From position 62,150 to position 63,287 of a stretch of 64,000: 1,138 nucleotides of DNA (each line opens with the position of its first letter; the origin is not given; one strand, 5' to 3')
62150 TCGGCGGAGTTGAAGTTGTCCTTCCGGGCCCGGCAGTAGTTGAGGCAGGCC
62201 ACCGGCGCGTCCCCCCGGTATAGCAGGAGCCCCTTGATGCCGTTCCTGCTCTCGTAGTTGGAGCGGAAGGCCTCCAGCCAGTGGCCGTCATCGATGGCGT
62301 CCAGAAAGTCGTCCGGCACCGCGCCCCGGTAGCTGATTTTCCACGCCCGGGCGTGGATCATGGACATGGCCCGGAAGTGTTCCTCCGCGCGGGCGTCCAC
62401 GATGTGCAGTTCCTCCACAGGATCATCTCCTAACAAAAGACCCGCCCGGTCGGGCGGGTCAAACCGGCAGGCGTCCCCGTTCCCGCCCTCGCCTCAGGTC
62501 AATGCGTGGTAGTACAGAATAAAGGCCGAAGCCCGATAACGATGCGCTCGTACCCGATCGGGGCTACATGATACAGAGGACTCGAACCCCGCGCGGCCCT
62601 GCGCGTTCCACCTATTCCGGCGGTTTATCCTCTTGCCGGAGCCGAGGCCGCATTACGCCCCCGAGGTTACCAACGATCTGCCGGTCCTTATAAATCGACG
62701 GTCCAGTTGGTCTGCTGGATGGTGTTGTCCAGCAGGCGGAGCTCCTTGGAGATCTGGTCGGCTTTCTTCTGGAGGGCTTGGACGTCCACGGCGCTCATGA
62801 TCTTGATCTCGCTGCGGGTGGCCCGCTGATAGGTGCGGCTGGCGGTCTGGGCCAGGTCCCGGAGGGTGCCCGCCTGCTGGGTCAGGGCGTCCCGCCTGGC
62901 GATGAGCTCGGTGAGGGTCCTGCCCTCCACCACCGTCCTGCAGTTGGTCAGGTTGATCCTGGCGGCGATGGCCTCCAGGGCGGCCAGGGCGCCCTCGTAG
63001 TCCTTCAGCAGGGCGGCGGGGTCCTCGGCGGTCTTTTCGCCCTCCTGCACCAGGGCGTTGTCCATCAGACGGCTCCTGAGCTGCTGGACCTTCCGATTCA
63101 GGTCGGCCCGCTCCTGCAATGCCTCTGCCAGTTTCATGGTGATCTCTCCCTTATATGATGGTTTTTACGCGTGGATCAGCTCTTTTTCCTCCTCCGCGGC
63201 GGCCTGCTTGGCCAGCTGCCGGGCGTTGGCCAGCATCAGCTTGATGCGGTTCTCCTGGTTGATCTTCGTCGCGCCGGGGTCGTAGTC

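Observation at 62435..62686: Riboswitch-like structured RNA of unrecognised class controlling a GNAT acetyltransferase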

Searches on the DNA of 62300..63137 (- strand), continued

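Call 34: search_with_rna_model(model_id=R1, sources=[window, L001, L002, L003, L004, L005, L006, L007, L008, L009, L010, L011, L012, L013, L014, L015, L016, L017, L018, L019, L020, L021, L022, L024, L025, L026, L027, L028, L029, L030, L031, L032, L033, L034, L035, L036, L037, L038, L039, L040, L041, L042, L043, L044, L045, L046, L047, L048, L049, L050, L051, L052, L053, L054, L055, L056, L057, L058, L059, L060, L061, L062, L063, L064, L065, L066, L067, L068, L069, L070, L071, L072, L073, L074, L075, L076, L077, L078, L079, L080], max_evalue=1e-8, make_alignment=true)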
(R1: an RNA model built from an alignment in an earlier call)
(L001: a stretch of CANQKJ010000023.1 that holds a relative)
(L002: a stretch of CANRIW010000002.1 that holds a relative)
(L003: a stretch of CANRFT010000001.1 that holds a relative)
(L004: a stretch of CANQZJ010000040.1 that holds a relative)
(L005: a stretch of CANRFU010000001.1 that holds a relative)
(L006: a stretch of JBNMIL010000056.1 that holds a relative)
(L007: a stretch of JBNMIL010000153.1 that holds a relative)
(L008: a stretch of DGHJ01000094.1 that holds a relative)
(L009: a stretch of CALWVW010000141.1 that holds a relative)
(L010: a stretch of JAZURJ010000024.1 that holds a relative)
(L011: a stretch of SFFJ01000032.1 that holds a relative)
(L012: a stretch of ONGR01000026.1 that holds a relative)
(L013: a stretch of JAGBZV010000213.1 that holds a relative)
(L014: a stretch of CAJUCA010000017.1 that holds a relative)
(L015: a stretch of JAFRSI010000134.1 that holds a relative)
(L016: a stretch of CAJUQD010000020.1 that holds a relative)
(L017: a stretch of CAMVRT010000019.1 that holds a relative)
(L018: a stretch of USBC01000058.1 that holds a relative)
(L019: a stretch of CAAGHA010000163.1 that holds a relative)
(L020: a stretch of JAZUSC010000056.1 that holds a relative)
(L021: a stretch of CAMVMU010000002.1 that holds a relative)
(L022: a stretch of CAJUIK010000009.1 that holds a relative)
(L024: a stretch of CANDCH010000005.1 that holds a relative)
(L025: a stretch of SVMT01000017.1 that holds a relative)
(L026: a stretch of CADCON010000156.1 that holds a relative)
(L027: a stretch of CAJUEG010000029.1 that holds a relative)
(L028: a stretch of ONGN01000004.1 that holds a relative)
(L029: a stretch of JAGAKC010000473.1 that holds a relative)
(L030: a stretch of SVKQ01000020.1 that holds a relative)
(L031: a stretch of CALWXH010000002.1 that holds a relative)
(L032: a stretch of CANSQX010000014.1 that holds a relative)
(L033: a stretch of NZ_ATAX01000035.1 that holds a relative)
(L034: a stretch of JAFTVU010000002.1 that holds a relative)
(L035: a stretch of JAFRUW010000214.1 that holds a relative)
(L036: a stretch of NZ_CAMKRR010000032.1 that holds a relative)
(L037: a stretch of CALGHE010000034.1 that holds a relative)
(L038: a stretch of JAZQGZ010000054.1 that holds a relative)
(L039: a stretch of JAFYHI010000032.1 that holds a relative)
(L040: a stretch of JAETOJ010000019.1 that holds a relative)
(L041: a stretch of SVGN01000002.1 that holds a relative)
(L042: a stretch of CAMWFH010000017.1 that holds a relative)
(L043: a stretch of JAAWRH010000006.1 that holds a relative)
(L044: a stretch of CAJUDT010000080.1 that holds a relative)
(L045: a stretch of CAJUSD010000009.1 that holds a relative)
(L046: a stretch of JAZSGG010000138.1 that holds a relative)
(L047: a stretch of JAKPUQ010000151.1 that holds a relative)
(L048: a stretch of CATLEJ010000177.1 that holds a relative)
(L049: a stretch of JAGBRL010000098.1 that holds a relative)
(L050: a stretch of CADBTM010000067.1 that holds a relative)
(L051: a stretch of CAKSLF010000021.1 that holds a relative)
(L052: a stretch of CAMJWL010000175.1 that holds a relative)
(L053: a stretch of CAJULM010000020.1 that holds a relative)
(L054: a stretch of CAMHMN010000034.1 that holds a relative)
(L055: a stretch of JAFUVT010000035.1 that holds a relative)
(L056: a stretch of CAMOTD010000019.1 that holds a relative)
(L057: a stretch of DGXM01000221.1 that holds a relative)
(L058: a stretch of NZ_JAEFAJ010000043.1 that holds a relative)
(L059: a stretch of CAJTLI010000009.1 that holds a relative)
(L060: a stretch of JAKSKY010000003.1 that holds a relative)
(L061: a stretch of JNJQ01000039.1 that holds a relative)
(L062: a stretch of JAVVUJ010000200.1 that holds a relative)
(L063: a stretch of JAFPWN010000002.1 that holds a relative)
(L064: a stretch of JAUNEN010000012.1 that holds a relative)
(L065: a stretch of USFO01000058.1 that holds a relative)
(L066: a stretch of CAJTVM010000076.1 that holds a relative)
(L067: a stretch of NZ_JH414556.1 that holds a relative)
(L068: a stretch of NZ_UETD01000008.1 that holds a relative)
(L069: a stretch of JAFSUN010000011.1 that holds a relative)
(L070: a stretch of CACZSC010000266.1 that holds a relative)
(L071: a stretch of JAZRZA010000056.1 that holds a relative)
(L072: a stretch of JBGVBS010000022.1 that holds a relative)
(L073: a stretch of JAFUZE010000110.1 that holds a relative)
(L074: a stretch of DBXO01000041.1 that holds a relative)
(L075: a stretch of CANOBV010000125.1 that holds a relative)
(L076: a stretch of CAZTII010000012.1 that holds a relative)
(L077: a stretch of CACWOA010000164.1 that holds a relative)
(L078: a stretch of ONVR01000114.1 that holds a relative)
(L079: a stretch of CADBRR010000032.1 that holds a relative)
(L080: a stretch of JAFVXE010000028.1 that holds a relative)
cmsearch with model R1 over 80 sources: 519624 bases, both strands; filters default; matches with E-value up to 1e-8: 80.
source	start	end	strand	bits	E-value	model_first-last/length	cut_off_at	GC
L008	772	988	+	200.8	8e-64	1-216/216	no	0.6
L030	2575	2792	+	198.8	3.6e-63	1-216/216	no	0.66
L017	1904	2119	+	197.4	1e-62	1-216/216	no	0.63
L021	3451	3666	+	196.9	1.5e-62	1-216/216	no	0.61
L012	3069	3284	+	190.5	1.9e-60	1-216/216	no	0.6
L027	3451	3684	+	185.7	6.7e-59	1-216/216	no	0.63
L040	3555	3787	+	181.5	1.6e-57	1-216/216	no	0.61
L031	3448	3659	+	180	4.8e-57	1-216/216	no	0.67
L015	1982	2196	+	178.1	2.1e-56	1-216/216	no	0.65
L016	3551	3768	+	177.9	2.4e-56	1-216/216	no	0.66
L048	3451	3682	+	177.2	4.1e-56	1-216/216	no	0.6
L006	3551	3762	+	174.1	4.4e-55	1-216/216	no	0.56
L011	3551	3762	+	173.7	5.5e-55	1-216/216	no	0.58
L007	1312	1525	+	172.7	1.2e-54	1-216/216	no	0.52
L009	2326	2538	+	172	2.1e-54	1-216/216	no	0.62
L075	3544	3771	+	171.4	3.2e-54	1-216/216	no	0.57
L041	3442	3659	+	168.4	3.1e-53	1-216/216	no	0.6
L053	3452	3667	+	167.8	5e-53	1-216/216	no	0.62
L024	3452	3669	+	166.5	1.3e-52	1-216/216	no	0.64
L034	3447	3645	+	166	1.9e-52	1-216/216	no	0.49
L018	3551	3760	+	164.6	5.6e-52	1-216/216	no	0.54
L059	3580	3810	+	164.1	7.7e-52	1-216/216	no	0.65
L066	3776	4005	+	163.2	1.6e-51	1-216/216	no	0.61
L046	3446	3648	+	162.5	2.6e-51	1-216/216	no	0.51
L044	3459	3683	+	157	1.7e-49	1-216/216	no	0.59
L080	3443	3660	+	156.4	2.7e-49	1-216/216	no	0.56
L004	3449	3665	+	153.3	2.6e-48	1-216/216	no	0.65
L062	2433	2650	+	153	3.4e-48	1-216/216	no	0.46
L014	3452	3678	+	150.9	1.7e-47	1-216/216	no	0.62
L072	3447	3674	+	149.2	5.9e-47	1-216/216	no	0.57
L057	3447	3664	+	148.9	7.3e-47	1-216/216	no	0.46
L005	3461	3690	+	148.3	1.1e-46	1-216/216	no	0.66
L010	3451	3648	+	146.3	5e-46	1-216/216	no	0.47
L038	3447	3645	+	146.2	5.7e-46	1-216/216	no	0.49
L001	3450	3677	+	144.9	1.5e-45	1-216/216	no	0.64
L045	635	837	+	140.5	4e-44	1-216/216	no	0.42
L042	3461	3681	+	140.2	5.1e-44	1-216/216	no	0.6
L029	1802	2001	+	140.2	5.3e-44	1-216/216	no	0.51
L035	2059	2265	+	137.2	4.8e-43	1-216/216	no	0.52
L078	3463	3675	+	134.7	3.3e-42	1-216/216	no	0.63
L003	3457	3685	+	132.6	1.6e-41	1-216/216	no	0.66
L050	2816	3038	+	130.5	7.9e-41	1-216/216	no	0.54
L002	3457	3683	+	129.5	1.6e-40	1-216/216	no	0.67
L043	3453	3656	+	129.5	1.6e-40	1-216/216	no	0.5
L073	3449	3663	+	128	5.1e-40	1-216/216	no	0.51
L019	3451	3655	+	127.7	6.3e-40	1-216/216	no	0.36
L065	3449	3657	+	124.5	6.9e-39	1-216/216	no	0.51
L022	3465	3672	+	123.6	1.4e-38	1-216/216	no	0.66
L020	3446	3673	+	121.9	5.1e-38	1-216/216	no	0.4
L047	3451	3666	+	119.6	2.9e-37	1-216/216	no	0.49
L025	3453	3680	+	118.4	6.9e-37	1-216/216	no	0.47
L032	1923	2164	+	118.3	7.5e-37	1-216/216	no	0.62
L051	3453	3658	+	116.9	2.1e-36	1-216/216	no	0.53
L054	3457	3679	+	116.3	3.4e-36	1-216/216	no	0.51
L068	3441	3670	+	115.5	5.9e-36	1-216/216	no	0.47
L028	3451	3670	+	113.9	2e-35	1-216/216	no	0.5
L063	3448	3665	+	113.6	2.5e-35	1-216/216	no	0.45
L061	3441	3647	+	111.5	1.2e-34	1-216/216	no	0.49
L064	3449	3644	+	110.7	2.3e-34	1-216/216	no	0.47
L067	1558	1768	+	110.6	2.4e-34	1-216/216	no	0.31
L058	3448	3666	+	108.5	1.2e-33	1-216/216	no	0.49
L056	3447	3666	+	106.7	4.8e-33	1-216/216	no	0.49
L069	3453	3671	+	106.1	7e-33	1-216/216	no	0.44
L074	3446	3670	+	105.2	1.4e-32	1-216/216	no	0.46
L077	1713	1914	+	103.8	4e-32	1-216/216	no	0.55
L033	3445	3664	+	103.8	4.2e-32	1-216/216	no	0.48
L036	3449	3666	+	100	7e-31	1-216/216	no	0.51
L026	3461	3678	+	98.3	2.6e-30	1-216/216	no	0.59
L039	3447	3667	+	85.8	3.2e-26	1-216/216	no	0.51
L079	904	1113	+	85.1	5.5e-26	1-216/216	no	0.4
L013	3458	3719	+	84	1.2e-25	1-216/216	no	0.58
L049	2021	2175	+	67.2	3.7e-20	21-186/216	no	0.49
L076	4734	4950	+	64.7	2.5e-19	1-216/216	no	0.33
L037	2006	2160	+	64.4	3.1e-19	21-186/216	no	0.45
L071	3455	3667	+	61.2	3.6e-18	1-216/216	no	0.4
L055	3466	3615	+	59.7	1.1e-17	23-183/216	no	0.53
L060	3475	3652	+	59.6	1.1e-17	21-186/216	no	0.43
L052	3468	3655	+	57.4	6.2e-17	21-185/216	no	0.45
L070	3457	3643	+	45.3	5.6e-13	1-216/216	no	0.59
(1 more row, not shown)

Alignment A3: 80 matches aligned to the model, 422 columns, each read 5' to 3' on its own strand. Consensus structure (alignment columns), stored with it:
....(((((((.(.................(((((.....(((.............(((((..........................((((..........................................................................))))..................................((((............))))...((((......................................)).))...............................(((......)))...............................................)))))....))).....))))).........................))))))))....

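Call 40: search_with_rna_model(model_id=R1, sources=[L081, L082, L083], max_evalue=10, filters=off, show_alignments=3)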
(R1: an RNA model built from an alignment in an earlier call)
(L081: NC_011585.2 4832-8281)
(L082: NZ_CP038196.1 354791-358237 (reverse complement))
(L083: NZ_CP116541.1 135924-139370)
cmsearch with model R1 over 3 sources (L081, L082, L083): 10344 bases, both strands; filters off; matches with E-value up to 10: 131.
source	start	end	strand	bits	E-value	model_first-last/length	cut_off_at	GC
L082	1952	2160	+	45.5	9.2e-15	1-216/216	no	0.61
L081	1989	2176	+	21.6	6.3e-07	21-185/216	no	0.36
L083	1946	2124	+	15.4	6.6e-05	1-216/216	no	0.45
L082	1189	1239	-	6.2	0.067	1-216/216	no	0.63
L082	1189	1239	+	5.9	0.083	1-216/216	no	0.63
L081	336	373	-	5.7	0.1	1-216/216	no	0.34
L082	1603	1661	-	5.4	0.12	1-216/216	no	0.71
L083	1244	1358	-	5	0.16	1-216/216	no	0.41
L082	2456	2506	+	4.9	0.18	1-216/216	no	0.61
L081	1212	1248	-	4.2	0.31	1-216/216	no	0.19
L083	1052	1139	-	4.2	0.31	1-216/216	no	0.4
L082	539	593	+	4.1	0.33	1-216/216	no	0.69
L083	2736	2765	-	4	0.35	1-216/216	no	0.43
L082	1670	1708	-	3.6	0.49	1-216/216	no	0.64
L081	69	105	-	3.4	0.56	1-216/216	no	0.41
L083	2108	2154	-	3.3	0.58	1-216/216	no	0.36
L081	1206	1240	+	3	0.73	1-216/216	no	0.2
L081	959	994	+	3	0.73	1-216/216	no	0.22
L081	3333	3374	-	2.8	0.84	1-216/216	no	0.26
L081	494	548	+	2.8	0.86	1-216/216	no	0.25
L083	558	608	-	2.7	0.96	1-216/216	no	0.47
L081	959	994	-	2.7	0.96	1-216/216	no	0.22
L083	2406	2460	+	2.6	0.99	1-216/216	no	0.53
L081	1020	1053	+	2.6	1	1-216/216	no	0.18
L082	353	428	+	2.6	1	1-216/216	no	0.64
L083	1607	1639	-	2.5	1.1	1-216/216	no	0.52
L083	1066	1111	+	2.3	1.2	1-216/216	no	0.46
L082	986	1027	-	2.3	1.3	1-216/216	no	0.57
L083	2930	2990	-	2.3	1.3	1-216/216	no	0.56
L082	415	480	-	2.2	1.3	1-216/216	no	0.61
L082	3034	3079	-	2.2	1.3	1-216/216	no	0.57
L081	3226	3245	-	2.2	1.4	123-142/216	no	0.65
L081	2272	2302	-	2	1.5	1-216/216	no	0.45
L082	1523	1582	+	2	1.6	1-216/216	no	0.57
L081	1252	1310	-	1.9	1.7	1-216/216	no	0.31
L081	336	373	+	1.9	1.7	1-216/216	no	0.34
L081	2981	3012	-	1.9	1.7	1-216/216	no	0.19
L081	2538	2573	-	1.8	1.8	1-216/216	no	0.28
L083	131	189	+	1.7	2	1-216/216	no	0.31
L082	3083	3117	+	1.6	2.1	1-216/216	no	0.66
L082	1630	1674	+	1.6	2.1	45-93/216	no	0.69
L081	2194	2237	+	1.6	2.2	1-216/216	no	0.27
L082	1306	1357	+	1.5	2.3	1-216/216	no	0.6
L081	2272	2302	+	1.5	2.4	1-216/216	no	0.45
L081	1571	1618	+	1.4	2.4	1-216/216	no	0.38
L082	310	348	-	1.4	2.5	1-216/216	no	0.62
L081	1400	1469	+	1.4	2.6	1-216/216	no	0.27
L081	2186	2243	-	1.4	2.6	1-216/216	no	0.24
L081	762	833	-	1.3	2.6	1-216/216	no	0.38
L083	1836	1885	-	1.3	2.7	1-216/216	no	0.42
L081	578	625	+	1.3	2.7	1-216/216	no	0.21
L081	123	149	+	1.3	2.8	1-216/216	no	0.22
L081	1021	1052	-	1.2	2.9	1-216/216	no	0.19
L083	1916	1947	-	1.2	2.9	1-216/216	no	0.28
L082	2231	2262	-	1.1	3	1-216/216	no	0.72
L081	413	453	+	1.1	3.1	1-216/216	no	0.29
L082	3150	3204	+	1.1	3.1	1-216/216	no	0.67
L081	2357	2399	-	1.1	3.2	1-216/216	no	0.42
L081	1360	1398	-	1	3.3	1-216/216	no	0.51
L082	12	48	-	1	3.3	1-216/216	no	0.57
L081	582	615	-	1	3.3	1-216/216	no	0.24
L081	1134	1206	-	1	3.3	1-216/216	no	0.26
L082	28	56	+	1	3.3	1-216/216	no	0.48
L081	3289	3354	+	1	3.5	1-216/216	no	0.24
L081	2981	3012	+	0.9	3.7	1-216/216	no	0.19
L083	3083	3128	+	0.8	3.8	1-216/216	no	0.59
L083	875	907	-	0.8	3.9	1-216/216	no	0.45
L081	2594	2629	+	0.8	3.9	1-216/216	no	0.22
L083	2279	2347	-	0.8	3.9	1-216/216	no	0.55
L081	203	238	+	0.8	4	1-216/216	no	0.28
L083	328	369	-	0.8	4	1-216/216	no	0.52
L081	2684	2729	+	0.7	4.1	1-216/216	no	0.24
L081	2903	2934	-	0.7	4.1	1-216/216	no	0.19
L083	2143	2175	+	0.7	4.1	1-216/216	no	0.33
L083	2771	2798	-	0.7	4.2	1-216/216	no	0.43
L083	1682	1719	+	0.7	4.2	1-216/216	no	0.47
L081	2673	2697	-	0.7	4.3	1-216/216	no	0.44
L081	2911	2927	+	0.5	4.8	126-142/216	no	0.29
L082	2723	2788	-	0.5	5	1-216/216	no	0.67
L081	698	751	+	0.5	5.1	1-216/216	no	0.39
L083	1334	1373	+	0.5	5.1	1-216/216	no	0.3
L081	3041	3082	+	0.5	5.1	1-216/216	no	0.33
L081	1679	1719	-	0.5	5.1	1-216/216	no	0.27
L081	2439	2483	-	0.4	5.1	1-216/216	no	0.27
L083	400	499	-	0.4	5.2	1-216/216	no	0.43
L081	1436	1475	-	0.4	5.2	1-216/216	no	0.25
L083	1988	2011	-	0.4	5.2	69-93/216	no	0.38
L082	2302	2354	-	0.4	5.3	1-216/216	no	0.75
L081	1253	1309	+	0.4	5.3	1-216/216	no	0.32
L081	124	148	-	0.4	5.4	1-216/216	no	0.24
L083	2183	2233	-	0.3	5.6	1-216/216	no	0.41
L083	1157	1205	-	0.3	5.6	1-216/216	no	0.51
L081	1797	1836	+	0.3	5.6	1-216/216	no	0.4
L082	2584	2658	+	0.3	5.7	1-216/216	no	0.71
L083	3326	3392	-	0.3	5.8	1-216/216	no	0.51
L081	864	917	+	0.3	5.8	1-216/216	no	0.5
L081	671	718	-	0.3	5.9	1-216/216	no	0.38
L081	868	914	-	0.2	6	1-216/216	no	0.49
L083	286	322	-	0.2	6.3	1-216/216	no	0.32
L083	2648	2685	-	0.2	6.3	1-216/216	no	0.32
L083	3162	3224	-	0.1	6.4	1-216/216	no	0.41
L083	2271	2319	+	0.1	6.5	1-216/216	no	0.55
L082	3042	3072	+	0.1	6.6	1-216/216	no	0.48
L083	1449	1479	+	0.1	6.6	1-216/216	no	0.23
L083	831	861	-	0.1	6.9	1-216/216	no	0.35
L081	1656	1694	+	0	6.9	1-216/216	no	0.21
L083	1427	1457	-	0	7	1-216/216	no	0.39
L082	629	667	-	0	7.1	1-216/216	no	0.56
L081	3102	3131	-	0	7.4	1-216/216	no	0.23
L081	3383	3408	+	-0.1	7.4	1-216/216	no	0.27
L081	3139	3190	+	-0.1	7.6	1-216/216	no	0.44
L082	3099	3128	-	-0.1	7.6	1-216/216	no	0.7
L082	560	623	-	-0.1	7.7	1-216/216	no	0.69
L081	1855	1892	-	-0.1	7.7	1-216/216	no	0.32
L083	710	736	-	-0.1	7.8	1-216/216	no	0.3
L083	2631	2675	+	-0.1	7.9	1-216/216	no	0.4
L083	1836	1885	+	-0.2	8.1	1-216/216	no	0.42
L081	2780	2814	-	-0.2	8.1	1-216/216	no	0.4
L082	522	557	-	-0.2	8.4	1-216/216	no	0.61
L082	795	817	-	-0.2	8.4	71-93/216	no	0.7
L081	1477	1511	+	-0.2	8.5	1-216/216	no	0.26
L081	461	489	+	-0.3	8.9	1-216/216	no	0.38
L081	3050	3081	-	-0.3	8.9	1-216/216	no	0.38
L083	2736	2765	+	-0.3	9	1-216/216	no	0.43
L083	2593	2638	-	-0.4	9.3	1-216/216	no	0.43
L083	2802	2810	-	-0.4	9.6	97-105/216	no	0.44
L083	3037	3128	-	-0.4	9.7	1-216/216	no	0.52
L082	114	164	+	-0.4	9.7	1-216/216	no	0.71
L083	2484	2526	-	-0.4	9.8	1-216/216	no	0.3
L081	3290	3317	-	-0.4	9.8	1-216/216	no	0.29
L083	2186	2230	+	-0.4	9.9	1-216/216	no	0.47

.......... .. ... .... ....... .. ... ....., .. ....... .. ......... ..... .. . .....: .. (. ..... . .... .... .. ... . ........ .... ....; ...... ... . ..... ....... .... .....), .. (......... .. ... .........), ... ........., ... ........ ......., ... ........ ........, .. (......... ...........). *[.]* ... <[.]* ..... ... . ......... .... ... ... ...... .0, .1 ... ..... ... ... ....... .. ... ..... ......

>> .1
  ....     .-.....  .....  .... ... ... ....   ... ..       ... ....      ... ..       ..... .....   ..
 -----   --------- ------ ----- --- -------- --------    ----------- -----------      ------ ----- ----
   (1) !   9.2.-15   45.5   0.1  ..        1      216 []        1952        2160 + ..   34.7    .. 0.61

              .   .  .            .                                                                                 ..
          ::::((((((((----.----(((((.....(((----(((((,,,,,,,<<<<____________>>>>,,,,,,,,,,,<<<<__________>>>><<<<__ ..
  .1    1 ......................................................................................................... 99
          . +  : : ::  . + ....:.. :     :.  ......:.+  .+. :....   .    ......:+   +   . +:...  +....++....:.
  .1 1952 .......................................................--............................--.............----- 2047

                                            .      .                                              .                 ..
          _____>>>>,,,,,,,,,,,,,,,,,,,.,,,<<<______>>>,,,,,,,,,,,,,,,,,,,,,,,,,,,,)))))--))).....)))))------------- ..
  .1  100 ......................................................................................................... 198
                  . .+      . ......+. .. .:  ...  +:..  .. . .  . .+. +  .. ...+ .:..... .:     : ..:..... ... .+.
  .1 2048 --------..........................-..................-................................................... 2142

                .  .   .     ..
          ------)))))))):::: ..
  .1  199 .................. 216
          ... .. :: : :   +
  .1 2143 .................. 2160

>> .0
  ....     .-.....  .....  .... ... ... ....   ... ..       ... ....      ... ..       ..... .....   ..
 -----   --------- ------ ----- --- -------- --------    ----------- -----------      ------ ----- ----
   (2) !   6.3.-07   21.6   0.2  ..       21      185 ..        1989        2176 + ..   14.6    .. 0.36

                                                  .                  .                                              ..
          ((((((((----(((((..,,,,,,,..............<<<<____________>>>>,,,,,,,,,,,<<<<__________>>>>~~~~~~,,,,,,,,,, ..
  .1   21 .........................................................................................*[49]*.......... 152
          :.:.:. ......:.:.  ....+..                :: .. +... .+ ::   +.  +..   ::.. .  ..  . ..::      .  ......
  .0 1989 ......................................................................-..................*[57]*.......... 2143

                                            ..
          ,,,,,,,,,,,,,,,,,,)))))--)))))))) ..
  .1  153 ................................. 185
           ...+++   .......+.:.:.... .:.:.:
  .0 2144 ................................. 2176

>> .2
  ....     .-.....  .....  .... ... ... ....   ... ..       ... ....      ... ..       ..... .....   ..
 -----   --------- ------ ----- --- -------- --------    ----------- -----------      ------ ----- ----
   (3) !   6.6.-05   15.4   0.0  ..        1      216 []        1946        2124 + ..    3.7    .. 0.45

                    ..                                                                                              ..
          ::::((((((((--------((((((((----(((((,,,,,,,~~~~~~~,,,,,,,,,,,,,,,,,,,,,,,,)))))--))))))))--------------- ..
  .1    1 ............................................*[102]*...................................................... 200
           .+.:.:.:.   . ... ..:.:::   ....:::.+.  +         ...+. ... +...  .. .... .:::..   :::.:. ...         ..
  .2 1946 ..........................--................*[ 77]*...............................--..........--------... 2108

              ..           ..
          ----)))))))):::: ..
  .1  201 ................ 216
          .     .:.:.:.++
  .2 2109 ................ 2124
